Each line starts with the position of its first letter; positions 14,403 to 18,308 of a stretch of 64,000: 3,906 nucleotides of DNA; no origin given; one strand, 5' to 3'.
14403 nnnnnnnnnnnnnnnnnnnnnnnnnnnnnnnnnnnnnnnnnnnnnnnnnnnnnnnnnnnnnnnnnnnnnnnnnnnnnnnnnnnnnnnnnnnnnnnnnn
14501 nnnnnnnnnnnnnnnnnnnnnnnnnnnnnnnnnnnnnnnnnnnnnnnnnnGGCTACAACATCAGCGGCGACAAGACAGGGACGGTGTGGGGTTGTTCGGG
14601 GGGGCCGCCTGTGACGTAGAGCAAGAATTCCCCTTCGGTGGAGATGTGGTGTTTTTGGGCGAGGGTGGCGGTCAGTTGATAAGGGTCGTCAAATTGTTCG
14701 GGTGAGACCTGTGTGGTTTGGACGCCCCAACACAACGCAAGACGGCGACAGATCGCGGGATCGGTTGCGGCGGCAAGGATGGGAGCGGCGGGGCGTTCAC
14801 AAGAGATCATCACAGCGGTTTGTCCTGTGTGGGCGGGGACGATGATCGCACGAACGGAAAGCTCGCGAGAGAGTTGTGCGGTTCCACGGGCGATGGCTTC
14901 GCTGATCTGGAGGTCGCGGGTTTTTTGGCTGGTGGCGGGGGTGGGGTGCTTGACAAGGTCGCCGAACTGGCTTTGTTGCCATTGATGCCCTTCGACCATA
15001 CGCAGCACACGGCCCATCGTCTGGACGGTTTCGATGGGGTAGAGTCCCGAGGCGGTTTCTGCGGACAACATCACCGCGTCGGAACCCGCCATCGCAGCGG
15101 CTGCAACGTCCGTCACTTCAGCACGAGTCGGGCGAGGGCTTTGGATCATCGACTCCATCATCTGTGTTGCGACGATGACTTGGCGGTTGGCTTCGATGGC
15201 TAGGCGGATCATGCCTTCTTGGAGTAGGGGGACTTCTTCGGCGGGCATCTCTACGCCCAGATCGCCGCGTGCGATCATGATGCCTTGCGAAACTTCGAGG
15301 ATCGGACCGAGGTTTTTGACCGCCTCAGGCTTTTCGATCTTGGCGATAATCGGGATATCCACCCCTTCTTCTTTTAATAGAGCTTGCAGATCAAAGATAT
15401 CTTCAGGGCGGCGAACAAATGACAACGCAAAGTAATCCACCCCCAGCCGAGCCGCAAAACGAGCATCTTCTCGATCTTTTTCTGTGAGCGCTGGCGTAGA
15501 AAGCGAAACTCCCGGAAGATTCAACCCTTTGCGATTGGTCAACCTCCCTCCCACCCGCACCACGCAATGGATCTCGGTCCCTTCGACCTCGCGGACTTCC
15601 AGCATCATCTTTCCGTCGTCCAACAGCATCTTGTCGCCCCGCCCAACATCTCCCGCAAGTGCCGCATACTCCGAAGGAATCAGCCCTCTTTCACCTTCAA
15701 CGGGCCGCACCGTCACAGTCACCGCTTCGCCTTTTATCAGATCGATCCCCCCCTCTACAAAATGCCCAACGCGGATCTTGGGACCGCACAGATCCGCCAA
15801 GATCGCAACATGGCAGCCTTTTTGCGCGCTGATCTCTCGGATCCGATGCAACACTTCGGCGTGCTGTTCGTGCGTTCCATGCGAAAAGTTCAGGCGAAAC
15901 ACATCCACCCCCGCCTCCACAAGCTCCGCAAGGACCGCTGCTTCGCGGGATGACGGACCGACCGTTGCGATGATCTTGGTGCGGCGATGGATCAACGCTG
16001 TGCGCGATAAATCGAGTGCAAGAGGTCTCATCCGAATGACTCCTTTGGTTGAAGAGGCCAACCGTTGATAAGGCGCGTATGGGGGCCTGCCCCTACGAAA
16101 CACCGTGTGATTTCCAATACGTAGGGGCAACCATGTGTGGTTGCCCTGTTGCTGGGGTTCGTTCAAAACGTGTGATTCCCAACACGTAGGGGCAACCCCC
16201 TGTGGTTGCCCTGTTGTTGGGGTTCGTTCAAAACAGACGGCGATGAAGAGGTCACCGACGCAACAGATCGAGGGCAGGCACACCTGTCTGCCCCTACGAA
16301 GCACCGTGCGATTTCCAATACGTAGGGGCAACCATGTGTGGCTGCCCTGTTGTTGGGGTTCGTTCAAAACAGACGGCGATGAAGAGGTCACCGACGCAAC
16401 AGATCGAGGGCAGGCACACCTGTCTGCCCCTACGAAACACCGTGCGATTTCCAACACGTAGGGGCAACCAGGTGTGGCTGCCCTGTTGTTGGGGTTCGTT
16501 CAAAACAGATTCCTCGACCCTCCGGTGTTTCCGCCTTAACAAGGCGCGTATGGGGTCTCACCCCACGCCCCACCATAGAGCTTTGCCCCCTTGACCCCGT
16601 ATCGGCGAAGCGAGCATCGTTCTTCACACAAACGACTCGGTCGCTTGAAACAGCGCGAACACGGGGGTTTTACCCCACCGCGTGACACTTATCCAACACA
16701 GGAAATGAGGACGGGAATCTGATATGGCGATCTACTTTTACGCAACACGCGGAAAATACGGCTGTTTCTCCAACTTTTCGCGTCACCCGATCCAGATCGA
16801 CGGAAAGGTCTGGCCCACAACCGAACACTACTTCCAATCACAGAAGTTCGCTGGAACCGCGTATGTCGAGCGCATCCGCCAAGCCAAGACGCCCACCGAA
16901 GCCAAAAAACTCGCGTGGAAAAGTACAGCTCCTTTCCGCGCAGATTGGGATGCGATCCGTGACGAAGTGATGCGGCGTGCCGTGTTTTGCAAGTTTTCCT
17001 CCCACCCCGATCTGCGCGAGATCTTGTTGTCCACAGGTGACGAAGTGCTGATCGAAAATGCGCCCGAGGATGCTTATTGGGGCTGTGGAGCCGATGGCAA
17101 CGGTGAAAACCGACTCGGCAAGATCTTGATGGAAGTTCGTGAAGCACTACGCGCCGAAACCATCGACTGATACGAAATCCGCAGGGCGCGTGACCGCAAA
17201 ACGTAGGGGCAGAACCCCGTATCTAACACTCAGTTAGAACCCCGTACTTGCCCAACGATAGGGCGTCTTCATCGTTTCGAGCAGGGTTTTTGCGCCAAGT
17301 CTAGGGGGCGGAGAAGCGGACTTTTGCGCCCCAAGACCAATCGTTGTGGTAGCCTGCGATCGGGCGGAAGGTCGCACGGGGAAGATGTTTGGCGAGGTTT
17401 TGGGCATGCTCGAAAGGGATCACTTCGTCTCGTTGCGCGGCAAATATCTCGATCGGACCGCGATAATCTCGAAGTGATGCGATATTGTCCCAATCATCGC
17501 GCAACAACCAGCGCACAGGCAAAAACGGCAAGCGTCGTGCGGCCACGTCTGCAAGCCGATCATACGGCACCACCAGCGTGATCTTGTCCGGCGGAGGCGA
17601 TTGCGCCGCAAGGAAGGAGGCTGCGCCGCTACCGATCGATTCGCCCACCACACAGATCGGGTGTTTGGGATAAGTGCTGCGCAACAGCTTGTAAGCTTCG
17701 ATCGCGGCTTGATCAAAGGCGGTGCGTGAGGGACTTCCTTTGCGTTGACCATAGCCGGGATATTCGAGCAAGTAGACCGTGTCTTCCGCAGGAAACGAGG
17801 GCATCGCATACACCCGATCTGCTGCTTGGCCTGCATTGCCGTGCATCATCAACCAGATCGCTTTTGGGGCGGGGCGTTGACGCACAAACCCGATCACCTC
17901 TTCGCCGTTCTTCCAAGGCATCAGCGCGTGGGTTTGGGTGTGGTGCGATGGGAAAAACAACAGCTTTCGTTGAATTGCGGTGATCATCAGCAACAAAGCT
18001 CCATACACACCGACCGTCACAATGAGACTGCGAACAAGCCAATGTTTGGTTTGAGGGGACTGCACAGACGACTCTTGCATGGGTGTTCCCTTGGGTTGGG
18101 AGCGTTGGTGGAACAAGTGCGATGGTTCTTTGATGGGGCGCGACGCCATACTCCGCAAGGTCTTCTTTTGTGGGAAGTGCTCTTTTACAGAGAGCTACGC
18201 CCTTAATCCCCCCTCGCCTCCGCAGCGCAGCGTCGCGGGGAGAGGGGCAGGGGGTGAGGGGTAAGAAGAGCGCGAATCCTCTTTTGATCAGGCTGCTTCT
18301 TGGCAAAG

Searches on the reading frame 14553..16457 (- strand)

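Call 36: search_protein_families(library=pfam, proteins=[window:14553-16457:-], max_evalue=0.001)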
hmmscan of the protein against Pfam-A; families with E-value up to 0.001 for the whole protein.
window:14553-16457:- (634 aa): 2 families
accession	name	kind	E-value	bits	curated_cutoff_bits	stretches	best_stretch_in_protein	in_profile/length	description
PF00224.27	PK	-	2.6e-110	369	30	1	158-478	2-328/328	Pyruvate kinase, barrel domain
PF02887.21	PK_C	-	2.4e-18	66.7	28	1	520-625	1-107/114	Pyruvate kinase, alpha/beta domain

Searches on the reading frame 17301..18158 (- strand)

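Call 36: search_protein_families(library=pfam, proteins=[window:17301-18158:-], max_evalue=0.001)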
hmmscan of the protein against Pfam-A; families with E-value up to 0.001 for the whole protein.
window:17301-18158:- (285 aa): 2 families
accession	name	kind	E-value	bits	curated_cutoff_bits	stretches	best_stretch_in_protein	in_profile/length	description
PF00561.26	Abhydrolase_1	-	7.7e-09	36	25.8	1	104-198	5-102/245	alpha/beta hydrolase fold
PF12146.15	Hydrolase_4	-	5.1e-05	23.1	27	0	98-198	3-109/239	Serine aminopeptidase, S33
